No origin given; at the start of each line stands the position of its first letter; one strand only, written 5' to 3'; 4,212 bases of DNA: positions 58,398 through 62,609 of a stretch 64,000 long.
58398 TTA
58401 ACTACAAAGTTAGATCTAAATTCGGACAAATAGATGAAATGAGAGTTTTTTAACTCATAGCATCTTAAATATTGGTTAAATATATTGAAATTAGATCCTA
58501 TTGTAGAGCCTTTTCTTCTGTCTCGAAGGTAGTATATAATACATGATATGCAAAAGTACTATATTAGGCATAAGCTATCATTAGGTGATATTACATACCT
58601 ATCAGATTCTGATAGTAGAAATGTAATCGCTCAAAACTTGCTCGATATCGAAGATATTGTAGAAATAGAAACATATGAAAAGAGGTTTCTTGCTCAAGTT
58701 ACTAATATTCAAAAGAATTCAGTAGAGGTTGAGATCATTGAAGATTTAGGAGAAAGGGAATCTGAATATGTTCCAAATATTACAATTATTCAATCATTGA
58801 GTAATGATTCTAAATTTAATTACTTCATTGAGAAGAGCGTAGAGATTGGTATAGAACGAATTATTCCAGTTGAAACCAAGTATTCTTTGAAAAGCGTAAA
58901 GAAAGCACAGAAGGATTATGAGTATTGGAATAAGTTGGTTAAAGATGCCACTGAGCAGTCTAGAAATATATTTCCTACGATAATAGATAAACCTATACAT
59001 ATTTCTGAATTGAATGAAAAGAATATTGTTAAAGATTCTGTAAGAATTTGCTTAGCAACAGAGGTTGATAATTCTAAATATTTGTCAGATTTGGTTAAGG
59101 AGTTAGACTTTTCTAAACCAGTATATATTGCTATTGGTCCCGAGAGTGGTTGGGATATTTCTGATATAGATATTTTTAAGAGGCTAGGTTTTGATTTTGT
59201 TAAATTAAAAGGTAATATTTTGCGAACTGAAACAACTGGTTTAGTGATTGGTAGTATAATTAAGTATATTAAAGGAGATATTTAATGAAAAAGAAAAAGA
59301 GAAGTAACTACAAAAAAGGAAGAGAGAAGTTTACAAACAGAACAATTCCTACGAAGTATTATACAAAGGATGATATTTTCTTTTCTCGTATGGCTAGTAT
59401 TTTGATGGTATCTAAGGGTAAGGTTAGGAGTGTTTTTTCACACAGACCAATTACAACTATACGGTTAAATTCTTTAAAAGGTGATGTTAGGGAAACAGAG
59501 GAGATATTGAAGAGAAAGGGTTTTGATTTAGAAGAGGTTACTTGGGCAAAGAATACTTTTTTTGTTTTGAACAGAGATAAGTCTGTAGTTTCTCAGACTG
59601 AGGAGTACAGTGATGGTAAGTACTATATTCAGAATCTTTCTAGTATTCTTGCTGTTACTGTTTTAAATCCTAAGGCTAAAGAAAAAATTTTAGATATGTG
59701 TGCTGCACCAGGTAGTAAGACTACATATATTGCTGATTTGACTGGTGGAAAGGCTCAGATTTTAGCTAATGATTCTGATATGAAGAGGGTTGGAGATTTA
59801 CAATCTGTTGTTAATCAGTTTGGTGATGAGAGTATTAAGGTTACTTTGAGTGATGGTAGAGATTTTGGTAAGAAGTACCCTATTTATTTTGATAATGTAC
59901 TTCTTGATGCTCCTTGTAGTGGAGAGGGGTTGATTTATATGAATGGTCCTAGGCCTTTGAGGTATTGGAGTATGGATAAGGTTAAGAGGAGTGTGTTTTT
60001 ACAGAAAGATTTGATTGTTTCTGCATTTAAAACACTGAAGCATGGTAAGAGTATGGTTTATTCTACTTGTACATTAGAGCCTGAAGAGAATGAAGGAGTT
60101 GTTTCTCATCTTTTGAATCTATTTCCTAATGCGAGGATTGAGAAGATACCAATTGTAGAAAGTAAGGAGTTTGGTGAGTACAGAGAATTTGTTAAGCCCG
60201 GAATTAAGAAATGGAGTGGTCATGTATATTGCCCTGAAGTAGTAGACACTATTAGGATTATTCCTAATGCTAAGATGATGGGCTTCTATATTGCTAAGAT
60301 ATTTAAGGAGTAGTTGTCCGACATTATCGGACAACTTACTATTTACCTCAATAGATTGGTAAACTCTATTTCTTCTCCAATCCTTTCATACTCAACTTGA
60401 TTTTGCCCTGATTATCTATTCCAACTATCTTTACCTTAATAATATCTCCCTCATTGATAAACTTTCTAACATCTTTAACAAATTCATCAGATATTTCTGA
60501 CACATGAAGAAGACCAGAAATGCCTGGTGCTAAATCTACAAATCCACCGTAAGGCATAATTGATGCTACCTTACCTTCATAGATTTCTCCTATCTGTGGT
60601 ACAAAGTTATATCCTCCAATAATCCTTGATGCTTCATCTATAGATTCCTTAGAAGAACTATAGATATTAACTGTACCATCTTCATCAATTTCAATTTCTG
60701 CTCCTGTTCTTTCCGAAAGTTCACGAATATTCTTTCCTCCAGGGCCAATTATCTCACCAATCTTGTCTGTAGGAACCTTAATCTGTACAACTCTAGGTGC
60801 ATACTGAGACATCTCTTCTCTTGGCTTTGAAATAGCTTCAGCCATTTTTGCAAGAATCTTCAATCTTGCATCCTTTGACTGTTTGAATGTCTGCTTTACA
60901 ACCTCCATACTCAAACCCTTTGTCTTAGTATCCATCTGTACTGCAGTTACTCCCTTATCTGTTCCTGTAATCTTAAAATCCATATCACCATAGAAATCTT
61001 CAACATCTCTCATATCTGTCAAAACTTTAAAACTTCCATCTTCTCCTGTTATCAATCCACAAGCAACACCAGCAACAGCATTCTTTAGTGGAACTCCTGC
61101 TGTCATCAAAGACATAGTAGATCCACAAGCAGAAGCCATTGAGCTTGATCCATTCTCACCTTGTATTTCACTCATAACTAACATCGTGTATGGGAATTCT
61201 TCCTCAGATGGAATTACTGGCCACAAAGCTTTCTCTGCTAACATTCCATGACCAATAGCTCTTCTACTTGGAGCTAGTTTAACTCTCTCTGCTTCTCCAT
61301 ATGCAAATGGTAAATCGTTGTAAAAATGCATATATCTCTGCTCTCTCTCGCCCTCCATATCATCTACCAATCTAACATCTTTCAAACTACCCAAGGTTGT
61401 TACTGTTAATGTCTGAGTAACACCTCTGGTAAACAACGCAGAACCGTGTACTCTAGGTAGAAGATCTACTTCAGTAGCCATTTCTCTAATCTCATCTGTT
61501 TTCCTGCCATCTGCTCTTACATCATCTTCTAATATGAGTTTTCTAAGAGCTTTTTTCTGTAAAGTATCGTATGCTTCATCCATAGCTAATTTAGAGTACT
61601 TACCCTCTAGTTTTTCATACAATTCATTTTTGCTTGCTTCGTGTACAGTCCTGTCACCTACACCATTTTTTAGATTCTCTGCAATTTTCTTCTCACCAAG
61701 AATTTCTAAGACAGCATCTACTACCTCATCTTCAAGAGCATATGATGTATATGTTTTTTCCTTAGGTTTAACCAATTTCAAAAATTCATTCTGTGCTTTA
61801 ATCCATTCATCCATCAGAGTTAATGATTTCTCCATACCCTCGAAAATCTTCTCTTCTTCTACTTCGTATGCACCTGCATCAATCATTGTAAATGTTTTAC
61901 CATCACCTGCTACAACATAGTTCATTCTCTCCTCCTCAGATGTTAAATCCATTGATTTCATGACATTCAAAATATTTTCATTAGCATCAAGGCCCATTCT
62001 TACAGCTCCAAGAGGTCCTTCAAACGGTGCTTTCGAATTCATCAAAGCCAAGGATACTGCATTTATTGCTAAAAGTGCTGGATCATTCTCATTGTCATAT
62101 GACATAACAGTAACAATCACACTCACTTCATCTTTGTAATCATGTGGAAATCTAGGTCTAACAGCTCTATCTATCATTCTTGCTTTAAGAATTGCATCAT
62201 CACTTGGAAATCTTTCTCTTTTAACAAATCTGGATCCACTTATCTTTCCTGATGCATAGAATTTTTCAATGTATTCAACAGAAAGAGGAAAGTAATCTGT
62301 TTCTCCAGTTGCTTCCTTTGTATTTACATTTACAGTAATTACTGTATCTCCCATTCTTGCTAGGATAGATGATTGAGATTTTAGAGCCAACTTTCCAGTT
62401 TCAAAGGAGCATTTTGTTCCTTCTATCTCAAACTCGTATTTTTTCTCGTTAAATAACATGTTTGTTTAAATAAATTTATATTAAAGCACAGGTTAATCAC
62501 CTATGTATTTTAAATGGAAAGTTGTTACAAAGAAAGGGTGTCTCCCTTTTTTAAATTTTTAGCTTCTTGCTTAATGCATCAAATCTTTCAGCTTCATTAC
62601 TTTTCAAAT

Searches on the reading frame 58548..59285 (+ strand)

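Call 15: search_protein_families(library=pfam, proteins=[window:58548-59285:+], max_evalue=0.001)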
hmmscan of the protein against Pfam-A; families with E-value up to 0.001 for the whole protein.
window:58548-59285:+ (245 aa): 1 family
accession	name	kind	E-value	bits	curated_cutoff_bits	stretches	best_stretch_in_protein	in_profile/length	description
PF04452.19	Methyltrans_RNA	-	2.5e-32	112.2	23.9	1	77-238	6-164/165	RNA methyltransferase domain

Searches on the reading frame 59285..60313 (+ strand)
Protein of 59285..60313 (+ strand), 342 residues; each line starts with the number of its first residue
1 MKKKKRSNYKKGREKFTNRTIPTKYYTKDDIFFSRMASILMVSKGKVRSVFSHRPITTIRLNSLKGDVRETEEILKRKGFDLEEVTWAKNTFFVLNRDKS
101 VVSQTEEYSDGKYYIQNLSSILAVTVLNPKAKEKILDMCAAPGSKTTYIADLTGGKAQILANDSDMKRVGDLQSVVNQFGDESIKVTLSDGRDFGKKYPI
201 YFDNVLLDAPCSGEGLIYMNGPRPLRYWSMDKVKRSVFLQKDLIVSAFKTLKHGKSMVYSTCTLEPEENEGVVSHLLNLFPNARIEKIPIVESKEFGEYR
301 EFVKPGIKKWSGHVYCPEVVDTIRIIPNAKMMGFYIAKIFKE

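Call 15: search_protein_families(library=pfam, proteins=[window:59285-60313:+], max_evalue=0.001)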
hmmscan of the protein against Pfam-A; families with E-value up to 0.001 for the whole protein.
window:59285-60313:+ (342 aa): 2 families
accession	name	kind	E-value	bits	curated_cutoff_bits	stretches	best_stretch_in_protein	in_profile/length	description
PF01189.24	Methyltr_RsmB-F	-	7e-45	153.6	27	1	125-339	2-198/199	16S rRNA methyltransferase RsmB/F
PF17125.10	Methyltr_RsmF_N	-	8.8e-10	39.3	34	1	32-117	5-85/86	N-terminal domain of 16S rRNA methyltransferase RsmF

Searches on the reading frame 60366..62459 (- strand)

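Call 15: search_protein_families(library=pfam, proteins=[window:60366-62459:-], max_evalue=0.001)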
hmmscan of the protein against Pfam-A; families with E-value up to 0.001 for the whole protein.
window:60366-62459:- (697 aa): 7 families
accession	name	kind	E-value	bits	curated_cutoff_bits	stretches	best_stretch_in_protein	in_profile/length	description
PF01138.27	RNase_PH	-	8.7e-38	130.1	25.5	2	18-145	6-130/130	3' exoribonuclease family, domain 1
PF00575.29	S1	-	1.3e-15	58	22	1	621-692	2-74/74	S1 RNA binding domain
PF00013.35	KH_1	-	3.2e-13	49.7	21.5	1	558-614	2-64/66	KH domain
PF03725.20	RNase_PH_C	-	6.5e-08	32.8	20.8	1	461-530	2-66/67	3' exoribonuclease family, domain 2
PF03726.19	PNPase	-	9.6e-06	26.4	24.6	1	283-320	44-81/81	Polyribonucleotide nucleotidyltransferase, RNA binding domain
PF07650.23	KH_2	-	0.00023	21.4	22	1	556-600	25-69/78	KH domain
PF22675.2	KH-I_KHDC4-BBP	-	0.00068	19.9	30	0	567-609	8-50/76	KHDC4/BBP-like, KH-domain type I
